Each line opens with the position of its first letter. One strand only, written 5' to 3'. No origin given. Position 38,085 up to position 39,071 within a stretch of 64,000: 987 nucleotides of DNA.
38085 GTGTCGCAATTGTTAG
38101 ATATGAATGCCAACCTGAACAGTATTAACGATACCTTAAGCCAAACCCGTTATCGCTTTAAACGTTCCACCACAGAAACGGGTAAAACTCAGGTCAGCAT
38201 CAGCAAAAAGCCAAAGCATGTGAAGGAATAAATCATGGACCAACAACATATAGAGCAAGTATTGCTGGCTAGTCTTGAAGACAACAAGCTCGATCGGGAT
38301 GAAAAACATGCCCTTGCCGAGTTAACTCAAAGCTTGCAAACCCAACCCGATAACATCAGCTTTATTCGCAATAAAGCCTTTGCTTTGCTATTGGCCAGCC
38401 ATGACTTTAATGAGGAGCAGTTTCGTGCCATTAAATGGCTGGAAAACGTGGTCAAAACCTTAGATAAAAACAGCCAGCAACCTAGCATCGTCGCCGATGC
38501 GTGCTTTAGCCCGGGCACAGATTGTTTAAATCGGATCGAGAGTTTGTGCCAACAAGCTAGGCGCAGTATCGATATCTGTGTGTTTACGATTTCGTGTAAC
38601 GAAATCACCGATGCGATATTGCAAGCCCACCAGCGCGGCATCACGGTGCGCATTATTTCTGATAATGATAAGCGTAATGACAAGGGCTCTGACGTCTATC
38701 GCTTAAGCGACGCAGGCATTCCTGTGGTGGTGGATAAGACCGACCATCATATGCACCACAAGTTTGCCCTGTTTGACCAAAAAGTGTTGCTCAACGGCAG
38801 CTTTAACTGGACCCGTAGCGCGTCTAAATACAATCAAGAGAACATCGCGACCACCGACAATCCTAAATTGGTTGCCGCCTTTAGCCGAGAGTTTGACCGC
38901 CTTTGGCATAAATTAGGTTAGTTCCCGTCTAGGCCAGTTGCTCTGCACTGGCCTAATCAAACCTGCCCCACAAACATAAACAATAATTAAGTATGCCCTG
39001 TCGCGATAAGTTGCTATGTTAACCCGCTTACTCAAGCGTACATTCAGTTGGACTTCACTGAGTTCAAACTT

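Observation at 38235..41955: PLD nuclease plus Upf1-like helicase pair resembling type I Mokosh, with an extra C-terminal DUF559-like nuclease fold on the helicase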

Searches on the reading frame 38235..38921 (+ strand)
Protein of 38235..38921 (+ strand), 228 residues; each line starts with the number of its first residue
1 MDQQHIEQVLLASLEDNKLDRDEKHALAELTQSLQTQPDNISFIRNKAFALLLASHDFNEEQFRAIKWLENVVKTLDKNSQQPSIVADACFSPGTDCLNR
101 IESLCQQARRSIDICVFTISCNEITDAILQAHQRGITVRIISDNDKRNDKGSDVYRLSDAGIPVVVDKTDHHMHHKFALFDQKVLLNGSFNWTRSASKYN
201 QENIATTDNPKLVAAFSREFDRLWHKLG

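Call 4: search_protein_families(library=pfam, proteins=[window:38235-38921:+], max_evalue=0.01)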
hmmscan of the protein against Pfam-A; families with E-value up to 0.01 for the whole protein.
window:38235-38921:+ (228 aa): 2 families
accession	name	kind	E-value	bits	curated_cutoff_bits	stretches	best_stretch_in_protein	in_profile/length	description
PF13091.12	PLDc_2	-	7.5e-31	107.1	27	1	105-224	5-132/132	PLD-like domain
PF07894.18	SACK1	-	9.2e-05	22.6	21.4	1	172-224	218-269/274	Scaffolding anchor of CK1 domain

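Call 5: search_protein_families(library=padloc, proteins=[window:38235-38921:+], max_evalue=0.01)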
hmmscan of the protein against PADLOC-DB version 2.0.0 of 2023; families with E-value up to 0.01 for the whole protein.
window:38235-38921:+ (228 aa): 19 families
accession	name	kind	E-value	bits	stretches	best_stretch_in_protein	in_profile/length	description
PDLC02614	DrmC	-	2.4e-09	35.1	1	100-202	25-130/153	DrmC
PDLC03924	MkoC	-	2.6e-09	33.8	1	103-203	999-1111/1136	-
PDLC02901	DpdK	-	3.3e-08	31.4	1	124-225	70-170/173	DpdK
PDLC03922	MkoB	-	1e-06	26.3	1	23-218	227-440/610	-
PDLC02609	DrmC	-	1.1e-05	23.6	1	100-221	100-230/241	DrmC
PDLC02612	DrmC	-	3.3e-05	21.5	1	104-225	100-226/235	DrmC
PDLC02605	DrmC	-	5.7e-05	20.9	1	103-149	122-169/270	DrmC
PDLC02606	DrmC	-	6e-05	20.9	1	105-202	43-152/182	DrmC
PDLC02707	PbeA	-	0.00014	18.6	1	168-226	132-199/672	PbeA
PDLC02588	DrmC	-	0.00029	18.5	1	170-202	190-222/256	DrmC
PDLC02589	DrmC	-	0.00061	17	0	104-146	118-161/264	DrmC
PDLC02607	DrmC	-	0.0007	17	0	168-224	198-254/265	DrmC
PDLC02585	DrmC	-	0.0017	15.9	0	104-202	113-223/253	DrmC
PDLC02616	DrmC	-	0.0027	15.3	1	97-147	82-134/224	DrmC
PDLC02598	DrmC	-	0.0041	15.3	1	174-222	4-52/61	DrmC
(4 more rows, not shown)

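Call 7: search_protein_families(library=ncbifam, proteins=[window:38235-38921:+], max_evalue=0.01)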
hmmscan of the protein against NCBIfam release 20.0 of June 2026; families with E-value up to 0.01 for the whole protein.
window:38235-38921:+ (228 aa): 8 families
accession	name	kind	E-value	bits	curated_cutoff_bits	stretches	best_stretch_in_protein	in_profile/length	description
NF010490.0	PRK13912.1-1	equivalog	1.2e-17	64.4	211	1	98-220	32-152/159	nuclease NucT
NF010492.0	PRK13912.1-3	equivalog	4.3e-15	55.7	297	1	96-223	34-171/178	nuclease NucT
NF010491.0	PRK13912.1-2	equivalog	1.4e-10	41.3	225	1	96-211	36-161/180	nuclease NucT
NF041068.1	DpdK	equivalog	1.6e-08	34.3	100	1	124-224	67-167/167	phospholipase D-like domain-containing protein DpdK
NF038319.1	DISARM_DrmC_I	equivalog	2.2e-08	33.9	133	1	99-223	97-234/236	DISARM system phospholipase D-like protein DrmC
NF010493.0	PRK13912.1-4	equivalog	1e-07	32.1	351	1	106-223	37-164/171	nuclease NucT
TIGR04265.1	bac_cardiolipin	equivalog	0.0018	17.3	290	1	59-192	86-240/483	cardiolipin synthase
NF009107.0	PRK12452.1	equivalog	0.0024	16.7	787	1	85-221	333-474/509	cardiolipin synthase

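Call 16: find_homologous_proteins(query=window:38235-38921:+, max_evalue=0.00001)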
Query window:38235-38921:+ (228 aa): 2266 proteins with E <= 0.00001 among 2814 candidates; the best 120 are listed.
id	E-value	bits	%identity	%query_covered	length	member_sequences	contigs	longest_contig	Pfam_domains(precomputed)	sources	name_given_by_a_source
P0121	3.9e-135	467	91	100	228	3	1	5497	PF13091.13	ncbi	-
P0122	8.8e-121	420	82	100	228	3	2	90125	PF13091.13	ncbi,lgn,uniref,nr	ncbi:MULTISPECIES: phospholipase D-like domain-containing protein [unclassified Motilimonas]|uniref:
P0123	9.2e-111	387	76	100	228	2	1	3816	PF13091.13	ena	-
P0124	3.8e-100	352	70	100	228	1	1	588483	PF13091.13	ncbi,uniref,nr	ncbi:phospholipase D-like domain-containing protein [Motilimonas pumila]|uniref:phospholipase D n=1 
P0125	1.8e-99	350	70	100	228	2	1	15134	PF07894.19,PF13091.13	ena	-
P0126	2.8e-98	346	68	100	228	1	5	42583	PF07894.19,PF13091.13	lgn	-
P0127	1.2e-71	259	49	99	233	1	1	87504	PF13091.13,PF11495.15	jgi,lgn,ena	-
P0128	4.9e-71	257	55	98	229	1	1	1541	PF13091.13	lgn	-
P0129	1.4e-70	256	52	98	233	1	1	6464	PF13091.13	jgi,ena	-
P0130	3.7e-70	254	53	98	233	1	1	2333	PF07894.19,PF13091.13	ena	-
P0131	4.9e-70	254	54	100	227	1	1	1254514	PF13091.13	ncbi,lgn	-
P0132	4.6e-69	251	52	98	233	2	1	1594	PF07894.19,PF13091.13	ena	-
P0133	7.4e-69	250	51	98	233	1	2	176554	PF13091.13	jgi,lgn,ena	-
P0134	1.6e-68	249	54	98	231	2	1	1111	PF13091.13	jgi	-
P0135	1.6e-68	249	50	98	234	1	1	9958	PF07894.19,PF13091.13,PF11495.15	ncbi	-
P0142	1.7e-67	246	48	98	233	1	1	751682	PF07894.19,PF13091.13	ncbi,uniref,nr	ncbi:phospholipase D-like domain-containing protein [Aliikangiella coralliicola]|uniref:phospholipas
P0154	8.9e-67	243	50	99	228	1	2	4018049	PF13091.13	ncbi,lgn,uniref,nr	ncbi:phospholipase D-like domain-containing protein [Marilutibacter maris]|uniref:phospholipase D n=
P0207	9.5e-65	237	52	100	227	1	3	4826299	PF13091.13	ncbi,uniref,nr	ncbi:phospholipase D-like domain-containing protein [Alkalimarinus coralli]|uniref:phospholipase D-l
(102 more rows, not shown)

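Call 17: find_encoding_contigs(protein=P0154, flank=10000, max_places=2)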
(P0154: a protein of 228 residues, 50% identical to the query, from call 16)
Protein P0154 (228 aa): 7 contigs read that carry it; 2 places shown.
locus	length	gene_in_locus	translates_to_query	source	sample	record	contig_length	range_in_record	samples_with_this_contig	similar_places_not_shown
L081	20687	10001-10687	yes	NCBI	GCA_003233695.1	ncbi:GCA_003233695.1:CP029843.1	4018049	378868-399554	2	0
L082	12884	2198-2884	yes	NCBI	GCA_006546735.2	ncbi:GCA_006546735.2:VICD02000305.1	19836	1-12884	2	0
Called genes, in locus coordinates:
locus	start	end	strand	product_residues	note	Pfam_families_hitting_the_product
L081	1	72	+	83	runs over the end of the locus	-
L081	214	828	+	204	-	PF09938:DUF2170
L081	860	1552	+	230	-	PF04012:PspA_IM30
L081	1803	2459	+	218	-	-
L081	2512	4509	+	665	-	-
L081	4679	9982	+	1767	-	PF12458:DUF3686, PF25472:DUF7902, PF00004:AAA (weak), PF07728:AAA_5 (weak)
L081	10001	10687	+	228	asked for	PF13091:PLDc_2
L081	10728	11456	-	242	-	PF01370:Epimerase, PF05368:NmrA (weak), PF13460:NAD_binding_10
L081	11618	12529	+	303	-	PF00561:Abhydrolase_1, PF12146:Hydrolase_4, PF12697:Abhydrolase_6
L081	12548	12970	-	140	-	PF03692:CxxCxxCC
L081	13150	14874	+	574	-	PF00501:AMP-binding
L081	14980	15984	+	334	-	PF01073:3Beta_HSD, PF01370:Epimerase, PF02719:Polysacc_synt_2 (weak), PF04321:RmlD_sub_bind, PF05368:NmrA (weak), PF13460:NAD_binding_10, PF16363:GDP_Man_Dehyd, PF07993:NAD_binding_4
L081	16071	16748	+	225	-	PF02036:SCP2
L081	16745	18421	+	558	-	PF03109:ABC1, PF27536:UbiB_helical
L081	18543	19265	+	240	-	PF00849:PseudoU_synth_2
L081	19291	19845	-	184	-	PF09832:DUF2059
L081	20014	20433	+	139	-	PF00472:RF-1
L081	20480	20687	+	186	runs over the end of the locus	PF01553:Acyltransferase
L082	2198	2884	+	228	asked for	PF13091:PLDc_2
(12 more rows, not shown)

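Call 18: find_encoding_contigs(protein=P0142, flank=10000, max_places=2)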
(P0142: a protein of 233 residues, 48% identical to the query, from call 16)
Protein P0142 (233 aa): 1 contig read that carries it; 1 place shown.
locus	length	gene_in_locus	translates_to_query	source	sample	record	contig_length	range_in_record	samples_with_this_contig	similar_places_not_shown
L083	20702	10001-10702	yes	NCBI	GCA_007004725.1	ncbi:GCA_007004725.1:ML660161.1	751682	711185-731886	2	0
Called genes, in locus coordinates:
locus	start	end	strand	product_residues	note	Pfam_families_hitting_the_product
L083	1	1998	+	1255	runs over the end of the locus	PF14710:Nitr_red_alph_N, PF00384:Molybdopterin, PF28599:NarG_dom_V, PF01568:Molydop_binding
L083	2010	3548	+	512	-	PF13237:Fer4_10, PF13247:Fer4_11, PF12838:Fer4_7 (weak), PF14711:Nitr_red_bet_C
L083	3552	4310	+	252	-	PF02613:Nitrate_red_del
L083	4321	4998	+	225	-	PF02665:Nitrate_red_gam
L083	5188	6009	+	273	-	PF13145:Rotamase_2 (weak), PF13616:Rotamase_3, PF00639:Rotamase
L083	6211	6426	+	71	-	PF07311:Dodecin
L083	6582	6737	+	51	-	-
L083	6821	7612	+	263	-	PF01135:PCMT, PF00398:RrnaAD (weak), PF13847:Methyltransf_31, PF13649:Methyltransf_25 (weak)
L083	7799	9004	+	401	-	PF00990:GGDEF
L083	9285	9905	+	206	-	-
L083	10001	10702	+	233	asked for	PF07894:SACK1 (faint), PF13091:PLDc_2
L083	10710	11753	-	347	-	PF00990:GGDEF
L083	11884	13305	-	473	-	PF13433:Peripla_BP_5 (weak), PF13458:Peripla_BP_6, PF01094:ANF_receptor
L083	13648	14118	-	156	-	PF01584:CheW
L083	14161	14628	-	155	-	-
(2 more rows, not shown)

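Call 19: find_encoding_contigs(protein=P0207, flank=10000, max_places=2)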
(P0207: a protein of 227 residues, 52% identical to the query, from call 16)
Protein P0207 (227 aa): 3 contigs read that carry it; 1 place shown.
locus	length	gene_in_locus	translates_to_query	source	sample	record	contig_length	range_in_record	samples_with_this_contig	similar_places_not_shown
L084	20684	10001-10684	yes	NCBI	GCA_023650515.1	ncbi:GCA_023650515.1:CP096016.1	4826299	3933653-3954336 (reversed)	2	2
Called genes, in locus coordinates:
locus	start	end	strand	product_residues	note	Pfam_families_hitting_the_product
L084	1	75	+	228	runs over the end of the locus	PF04012:PspA_IM30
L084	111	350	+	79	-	-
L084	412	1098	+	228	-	-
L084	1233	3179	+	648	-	-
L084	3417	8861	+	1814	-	PF12458:DUF3686, PF00004:AAA (faint), PF25472:DUF7902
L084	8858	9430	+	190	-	PF01694:Rhomboid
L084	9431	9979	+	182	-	PF13453:Zn_ribbon_TFIIB (faint)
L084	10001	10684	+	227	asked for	PF13091:PLDc_2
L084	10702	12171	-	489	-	PF07969:Amidohydro_3 (weak), PF01979:Amidohydro_1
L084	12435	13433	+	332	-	PF00795:CN_hydrolase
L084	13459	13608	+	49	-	-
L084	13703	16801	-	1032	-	PF04313:HSDR_N, PF13588:HSDR_N_2 (faint), PF00270:DEAD, PF04851:ResIII, PF18766:SWI2_SNF2, PF22679:T1R_D3-like, PF12008:EcoR124_C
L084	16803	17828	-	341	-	PF13310:Virulence_RhuM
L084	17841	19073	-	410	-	-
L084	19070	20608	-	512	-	PF12161:HsdM_N, PF02384:N6_Mtase, PF07669:Eco57I (weak)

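Call 26: search_solved_structures(query=A2, max_evalue=0.01, show_alignments=2)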
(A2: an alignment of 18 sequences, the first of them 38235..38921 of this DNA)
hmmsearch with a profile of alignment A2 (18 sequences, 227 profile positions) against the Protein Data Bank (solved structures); distinct sequences matched with E-value up to 0.01: 18.
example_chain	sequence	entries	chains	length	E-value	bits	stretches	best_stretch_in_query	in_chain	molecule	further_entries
9lkx_K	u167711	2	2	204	1.1e-38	136.4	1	93-226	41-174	Mitochondrial cardiolipin hydrolase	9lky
4ggj_A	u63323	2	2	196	8.8e-37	130.2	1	95-226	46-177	Mitochondrial cardiolipin hydrolase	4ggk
4gen_A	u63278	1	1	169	7.5e-26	94.4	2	97-181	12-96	Mitochondrial cardiolipin hydrolase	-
4h4a_A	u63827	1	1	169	7.8e-26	94.4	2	97-181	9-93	Mitochondrial cardiolipin hydrolase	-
4gel_A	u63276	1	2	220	1.4e-25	93.5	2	97-181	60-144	Mitochondrial cardiolipin hydrolase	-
4gem_A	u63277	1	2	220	1.8e-24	89.9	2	97-181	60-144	Mitochondrial cardiolipin hydrolase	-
1byr_A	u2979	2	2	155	3.5e-19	72.6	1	89-225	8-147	PROTEIN (ENDONUCLEASE)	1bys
6ehi_A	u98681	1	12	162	7.8e-14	55.1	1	95-222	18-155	Nuclease NucT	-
30ie_B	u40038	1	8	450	2.9e-07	33.6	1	103-223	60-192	Virion nicking-joining enzyme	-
5lzk_A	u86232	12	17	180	3.5e-07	33.3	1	97-225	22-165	Protein FAM83B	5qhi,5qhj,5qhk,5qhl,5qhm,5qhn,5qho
8v05_A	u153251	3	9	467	0.00046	23.1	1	124-223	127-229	5'-3' exonuclease PLD3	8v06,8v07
7e0m_A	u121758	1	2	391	0.0018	21.2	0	103-224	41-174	Phospholipase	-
2l82_A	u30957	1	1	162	0.0031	20.4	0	98-165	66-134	DESIGNED PROTEIN OR32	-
8q1k_A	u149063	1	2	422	0.0052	19.7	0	130-223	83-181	5'-3' exonuclease PLD3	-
8s86_A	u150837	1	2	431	0.0055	19.6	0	130-223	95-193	5'-3' exonuclease PLD3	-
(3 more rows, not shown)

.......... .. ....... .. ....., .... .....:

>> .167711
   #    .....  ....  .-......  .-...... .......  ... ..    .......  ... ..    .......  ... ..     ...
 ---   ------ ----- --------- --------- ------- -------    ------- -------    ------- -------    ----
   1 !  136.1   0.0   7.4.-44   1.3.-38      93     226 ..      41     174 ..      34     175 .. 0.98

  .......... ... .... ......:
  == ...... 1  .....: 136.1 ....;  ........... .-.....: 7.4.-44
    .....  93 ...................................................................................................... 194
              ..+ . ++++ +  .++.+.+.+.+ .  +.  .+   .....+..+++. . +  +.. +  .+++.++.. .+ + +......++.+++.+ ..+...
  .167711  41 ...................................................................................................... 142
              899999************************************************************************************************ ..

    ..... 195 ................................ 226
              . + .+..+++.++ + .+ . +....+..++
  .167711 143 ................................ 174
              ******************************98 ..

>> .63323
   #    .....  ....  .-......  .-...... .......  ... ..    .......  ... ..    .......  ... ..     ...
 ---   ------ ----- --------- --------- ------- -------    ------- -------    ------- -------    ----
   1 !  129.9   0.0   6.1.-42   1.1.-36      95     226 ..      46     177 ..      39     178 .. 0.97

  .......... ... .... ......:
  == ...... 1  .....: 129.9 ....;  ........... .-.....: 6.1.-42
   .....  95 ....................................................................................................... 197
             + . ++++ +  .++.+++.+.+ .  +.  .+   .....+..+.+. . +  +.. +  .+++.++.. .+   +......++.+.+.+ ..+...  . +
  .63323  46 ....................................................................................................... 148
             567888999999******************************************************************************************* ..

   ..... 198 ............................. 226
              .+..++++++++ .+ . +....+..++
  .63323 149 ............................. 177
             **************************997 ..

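Call 28: find_related_loci(query=A2, collection=metagenome_contigs, flank=10000)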
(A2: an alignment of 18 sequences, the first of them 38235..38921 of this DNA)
Query A2 (228 aa) in metagenome_contigs; peptide patterns used: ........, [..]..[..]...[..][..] (x = any residue, [..] = any of these).
600 stretches matched a pattern (row limit reached: there are more); 531 encode a relative of the query (tblastn E <= 1e-3); the best 80 are kept; 80 distinct loci.
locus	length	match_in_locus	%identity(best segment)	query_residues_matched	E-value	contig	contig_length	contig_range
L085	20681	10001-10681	49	1-226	5e-78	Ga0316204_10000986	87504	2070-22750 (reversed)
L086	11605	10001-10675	51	1-224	2e-74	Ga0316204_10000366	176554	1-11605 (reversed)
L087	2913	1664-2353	53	1-224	5e-74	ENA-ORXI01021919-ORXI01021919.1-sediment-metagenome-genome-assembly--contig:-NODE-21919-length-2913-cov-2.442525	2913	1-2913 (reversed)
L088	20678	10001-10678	53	1-228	2e-71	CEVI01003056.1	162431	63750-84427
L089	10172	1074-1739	52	1-223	2e-71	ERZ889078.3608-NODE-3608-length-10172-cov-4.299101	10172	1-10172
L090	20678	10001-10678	52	1-228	3e-71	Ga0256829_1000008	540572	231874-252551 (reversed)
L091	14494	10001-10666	52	1-223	2e-71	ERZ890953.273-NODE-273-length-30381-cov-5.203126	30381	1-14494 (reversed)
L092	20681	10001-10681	52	2-226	8e-71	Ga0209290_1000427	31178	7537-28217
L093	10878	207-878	53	1-224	2e-70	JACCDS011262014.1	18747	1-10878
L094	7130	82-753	50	1-226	2e-70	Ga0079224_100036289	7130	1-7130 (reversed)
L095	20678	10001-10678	52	1-227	4e-70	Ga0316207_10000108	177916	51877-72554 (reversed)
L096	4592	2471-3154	49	1-228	1e-69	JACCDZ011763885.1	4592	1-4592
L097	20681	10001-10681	52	1-228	1e-69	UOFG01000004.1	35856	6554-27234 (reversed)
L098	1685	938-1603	51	1-223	6e-73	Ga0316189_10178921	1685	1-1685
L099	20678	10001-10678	48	1-228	2e-69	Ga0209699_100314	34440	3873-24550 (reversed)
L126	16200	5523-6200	47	1-227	1e-67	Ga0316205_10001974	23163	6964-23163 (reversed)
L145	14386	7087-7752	52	1-223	3e-67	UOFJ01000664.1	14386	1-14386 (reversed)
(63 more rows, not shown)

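Call 41: search_protein_families(library=pfam, proteins=[L097:6366-10004:+, L097:10743-11603:+, L097:11682-13088:+, L097:13085-13531:+, L126:1519-2073:+, L145:2759-3298:+, L126:6506-7138:+, L095:10693-11208:-, L095:6184-7116:-], max_evalue=0.001)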
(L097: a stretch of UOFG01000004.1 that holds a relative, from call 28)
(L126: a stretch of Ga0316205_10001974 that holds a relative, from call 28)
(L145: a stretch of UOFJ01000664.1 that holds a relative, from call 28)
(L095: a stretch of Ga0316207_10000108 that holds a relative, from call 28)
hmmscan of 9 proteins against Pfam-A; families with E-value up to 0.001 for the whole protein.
L097:6366-10004:+ (1212 aa): 1 family
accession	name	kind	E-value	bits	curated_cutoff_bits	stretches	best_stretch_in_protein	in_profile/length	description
PF10101.14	DUF2339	-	1.7e-30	106.9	33.6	2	189-655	5-476/659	Predicted membrane protein (DUF2339)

L097:10743-11603:+ (286 aa): 0 families

L097:11682-13088:+ (468 aa): 3 families
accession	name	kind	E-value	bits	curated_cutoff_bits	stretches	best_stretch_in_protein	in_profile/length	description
PF03600.22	CitMHS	-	2e-46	159.1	31.9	1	65-410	23-336/336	Citrate transporter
PF02040.21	ArsB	-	6.8e-15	55.8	22.2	1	29-463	1-421/423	Arsenical pump membrane protein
PF06450.18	NhaB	-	0.00014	21.4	27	1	170-456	200-489/515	Bacterial Na+/H+ antiporter B (NhaB)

L097:13085-13531:+ (148 aa): 1 family
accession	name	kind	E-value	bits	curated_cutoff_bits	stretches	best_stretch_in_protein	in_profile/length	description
PF02675.21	AdoMet_dc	-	6.8e-34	116.9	25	1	41-145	1-107/107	S-adenosylmethionine decarboxylase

L126:1519-2073:+ (184 aa): 1 family
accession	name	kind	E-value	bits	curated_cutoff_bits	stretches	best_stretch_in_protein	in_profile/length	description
PF13453.11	Zn_ribbon_TFIIB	-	5.5e-06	26.1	22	0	85-110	15-40/41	Transcription factor zinc-finger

L145:2759-3298:+ (179 aa): 0 families

L126:6506-7138:+ (210 aa): 0 families

L095:10693-11208:- (171 aa): 6 families
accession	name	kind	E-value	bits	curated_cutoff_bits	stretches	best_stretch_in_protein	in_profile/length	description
PF00578.27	AhpC-TSA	-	5.3e-20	72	26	1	28-142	1-121/124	AhpC/TSA family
PF08534.16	Redoxin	-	2e-19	70.3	26.6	1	28-152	2-138/148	Redoxin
PF13905.12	Thioredoxin_8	-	2.2e-13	50.8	27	1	52-142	1-94/94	Thioredoxin-like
PF00085.26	Thioredoxin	-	6.3e-07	29.8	23.5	1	52-102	18-67/103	Thioredoxin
PF00255.25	GSHPx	-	0.00014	21.8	27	1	38-91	7-59/108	Glutathione peroxidase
PF13098.12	Thioredoxin_2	-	0.00015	22.5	27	1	51-150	4-95/104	Thioredoxin-like domain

L095:6184-7116:- (310 aa): 1 family
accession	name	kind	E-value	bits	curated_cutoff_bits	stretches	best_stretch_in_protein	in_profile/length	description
PF12974.12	Phosphonate-bd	-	7.1e-59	199.5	27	1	51-296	1-242/242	ABC transporter, phosphonate, periplasmic substrate-binding protein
